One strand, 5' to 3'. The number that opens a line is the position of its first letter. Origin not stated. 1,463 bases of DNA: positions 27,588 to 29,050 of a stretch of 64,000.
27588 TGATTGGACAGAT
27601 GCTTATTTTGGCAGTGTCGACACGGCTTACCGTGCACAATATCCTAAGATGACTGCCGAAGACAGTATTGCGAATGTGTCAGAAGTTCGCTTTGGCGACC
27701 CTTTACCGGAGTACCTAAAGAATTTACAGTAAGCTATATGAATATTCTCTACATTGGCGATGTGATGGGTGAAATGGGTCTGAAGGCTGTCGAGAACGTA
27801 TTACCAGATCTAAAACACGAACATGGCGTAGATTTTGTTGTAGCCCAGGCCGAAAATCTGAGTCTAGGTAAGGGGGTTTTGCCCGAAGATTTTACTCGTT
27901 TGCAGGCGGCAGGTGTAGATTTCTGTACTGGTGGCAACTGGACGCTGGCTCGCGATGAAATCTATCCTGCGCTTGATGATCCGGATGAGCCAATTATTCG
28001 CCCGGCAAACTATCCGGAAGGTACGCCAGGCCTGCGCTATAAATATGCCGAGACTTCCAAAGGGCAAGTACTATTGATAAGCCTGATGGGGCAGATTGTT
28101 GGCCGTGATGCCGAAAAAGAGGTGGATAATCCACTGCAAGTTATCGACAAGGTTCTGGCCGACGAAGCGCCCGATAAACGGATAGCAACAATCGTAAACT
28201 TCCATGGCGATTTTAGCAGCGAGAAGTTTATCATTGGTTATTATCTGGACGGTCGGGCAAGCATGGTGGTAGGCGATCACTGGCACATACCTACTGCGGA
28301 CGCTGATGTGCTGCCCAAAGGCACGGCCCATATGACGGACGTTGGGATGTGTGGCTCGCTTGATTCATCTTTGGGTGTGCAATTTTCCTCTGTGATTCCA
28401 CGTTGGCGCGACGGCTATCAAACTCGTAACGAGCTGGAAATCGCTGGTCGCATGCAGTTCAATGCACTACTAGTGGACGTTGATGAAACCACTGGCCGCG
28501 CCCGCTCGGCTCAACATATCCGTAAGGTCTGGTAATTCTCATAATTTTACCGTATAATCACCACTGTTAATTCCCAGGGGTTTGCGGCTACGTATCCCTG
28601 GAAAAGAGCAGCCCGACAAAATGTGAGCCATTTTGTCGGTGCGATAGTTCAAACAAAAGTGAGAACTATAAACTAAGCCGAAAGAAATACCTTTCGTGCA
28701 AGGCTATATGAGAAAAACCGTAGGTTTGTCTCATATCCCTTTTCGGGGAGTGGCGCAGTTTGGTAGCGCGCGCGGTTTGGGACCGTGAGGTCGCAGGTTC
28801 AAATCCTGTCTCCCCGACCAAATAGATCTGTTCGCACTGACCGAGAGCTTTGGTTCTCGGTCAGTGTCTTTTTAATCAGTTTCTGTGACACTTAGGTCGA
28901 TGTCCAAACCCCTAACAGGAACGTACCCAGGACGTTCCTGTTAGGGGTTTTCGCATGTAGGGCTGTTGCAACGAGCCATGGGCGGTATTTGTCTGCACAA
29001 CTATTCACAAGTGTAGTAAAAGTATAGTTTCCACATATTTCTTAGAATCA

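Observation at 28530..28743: Candidate novel structured RNA (copy A): promoter-driven ~175-nt element abutting the 5' end of tRNA-Pro(UGG)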

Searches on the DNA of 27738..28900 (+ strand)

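Call 8: search_rna_families(source=window, start=28400, end=28900, threshold=evalue, max_evalue=10)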
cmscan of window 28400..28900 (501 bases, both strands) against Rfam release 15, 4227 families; matches with E-value up to 10: 3.
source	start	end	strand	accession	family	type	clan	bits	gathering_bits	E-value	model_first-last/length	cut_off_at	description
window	28744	28817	+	RF00005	tRNA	Gene; tRNA;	CL00001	65.2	29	5.2e-14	1-71/71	no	tRNA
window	28820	28876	+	RF01697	Chlorobi-RRM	Cis-reg;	-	16.3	45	1.3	1-73/73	no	Chlorobi-RRM RNA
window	28764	28878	-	RF02158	NPPA-AS1_3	Gene; lncRNA;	-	12.4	55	2.9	1-108/108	no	NPPA antisense RNA 1 conserved region 3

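Call 52: search_with_rna_model(model_id=R1, sources=[L001, L003, L005, L006, L008, L010, L012, L013, L014, L015, L016, L017, L018, L019, L020, L021, L022, L023, L024, L025, L026, L027, L028, L029, L030, L031, L032, L033, L034], max_evalue=0.01)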
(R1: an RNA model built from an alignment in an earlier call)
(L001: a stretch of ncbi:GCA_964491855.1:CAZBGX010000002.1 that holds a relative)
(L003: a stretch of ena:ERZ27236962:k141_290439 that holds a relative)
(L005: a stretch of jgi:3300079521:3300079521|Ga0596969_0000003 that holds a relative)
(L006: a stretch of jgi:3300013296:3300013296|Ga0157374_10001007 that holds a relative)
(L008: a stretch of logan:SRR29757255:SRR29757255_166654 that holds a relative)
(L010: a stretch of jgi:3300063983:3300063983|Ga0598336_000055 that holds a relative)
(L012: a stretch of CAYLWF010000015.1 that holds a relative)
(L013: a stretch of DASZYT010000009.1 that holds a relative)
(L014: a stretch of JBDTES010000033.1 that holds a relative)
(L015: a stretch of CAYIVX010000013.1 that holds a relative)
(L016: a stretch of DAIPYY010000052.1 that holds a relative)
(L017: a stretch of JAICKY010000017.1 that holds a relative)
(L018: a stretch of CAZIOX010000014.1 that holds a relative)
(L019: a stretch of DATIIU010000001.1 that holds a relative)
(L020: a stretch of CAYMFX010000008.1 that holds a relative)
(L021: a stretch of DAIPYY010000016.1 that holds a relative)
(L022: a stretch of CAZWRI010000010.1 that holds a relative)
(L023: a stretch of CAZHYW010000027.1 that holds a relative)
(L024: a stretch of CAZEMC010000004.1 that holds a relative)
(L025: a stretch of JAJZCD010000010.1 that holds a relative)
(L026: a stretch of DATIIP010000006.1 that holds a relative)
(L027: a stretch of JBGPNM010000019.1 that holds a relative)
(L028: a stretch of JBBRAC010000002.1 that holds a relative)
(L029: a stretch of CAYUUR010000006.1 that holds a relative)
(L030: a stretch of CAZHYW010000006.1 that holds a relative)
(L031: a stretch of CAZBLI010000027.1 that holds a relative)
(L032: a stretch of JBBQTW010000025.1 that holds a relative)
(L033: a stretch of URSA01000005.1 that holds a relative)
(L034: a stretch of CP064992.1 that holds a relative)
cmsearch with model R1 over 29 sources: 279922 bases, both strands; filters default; matches with E-value up to 0.01: 31.
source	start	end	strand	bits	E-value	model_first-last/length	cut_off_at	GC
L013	495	574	-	96.9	1.2e-24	1-80/80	no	0.59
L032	6202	6282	-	96.2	1.9e-24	1-80/80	no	0.56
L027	1751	1830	+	94.1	7e-24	1-80/80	no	0.55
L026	5990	6068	+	93.9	8.3e-24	1-80/80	no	0.54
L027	6011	6089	-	91.2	4.4e-23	1-80/80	no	0.57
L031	7809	7886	+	81.2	2.7e-20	1-80/80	no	0.49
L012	4088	4165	+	79.6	8e-20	1-80/80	no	0.49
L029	3558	3634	-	78.6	1.5e-19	1-80/80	no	0.43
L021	3386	3463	-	78.1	2e-19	1-80/80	no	0.49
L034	5840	5916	-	73.5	3.8e-18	1-80/80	no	0.52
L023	128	204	-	72.9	5.7e-18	1-80/80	no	0.51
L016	6271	6348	-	72.9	5.8e-18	1-80/80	no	0.55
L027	6933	7011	-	71.8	1.1e-17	1-80/80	no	0.54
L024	5545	5619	+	71.5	1.4e-17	1-80/80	no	0.56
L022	2029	2105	-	68.9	7.1e-17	1-80/80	no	0.48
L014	4253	4333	+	68.7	8.2e-17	1-80/80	no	0.49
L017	2711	2787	-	68.1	1.3e-16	1-80/80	no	0.53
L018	5362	5440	+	67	2.5e-16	1-80/80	no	0.51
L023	6497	6571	-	66.1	4.3e-16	1-80/80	no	0.44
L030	6556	6632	+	48.5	3.5e-11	1-80/80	no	0.52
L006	14549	14625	-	42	2.3e-09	1-80/80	no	0.58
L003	15681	15759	-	36.2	9.3e-08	1-80/80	no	0.41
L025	1371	1449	+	36.2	9.3e-08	1-80/80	no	0.41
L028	7471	7544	+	36.1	9.9e-08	1-80/80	no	0.53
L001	10854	10931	+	24.5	0.00017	1-80/80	no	0.49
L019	1285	1362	+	24.5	0.00017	1-80/80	no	0.49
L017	2713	2738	+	20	0.0029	52-78/80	no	0.31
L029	3557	3586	+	20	0.003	49-78/80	no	0.33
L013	497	523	+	19.5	0.0041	52-78/80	no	0.37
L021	3388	3414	+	19.5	0.0041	52-78/80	no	0.37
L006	10860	10924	+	19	0.0056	1-80/80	no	0.58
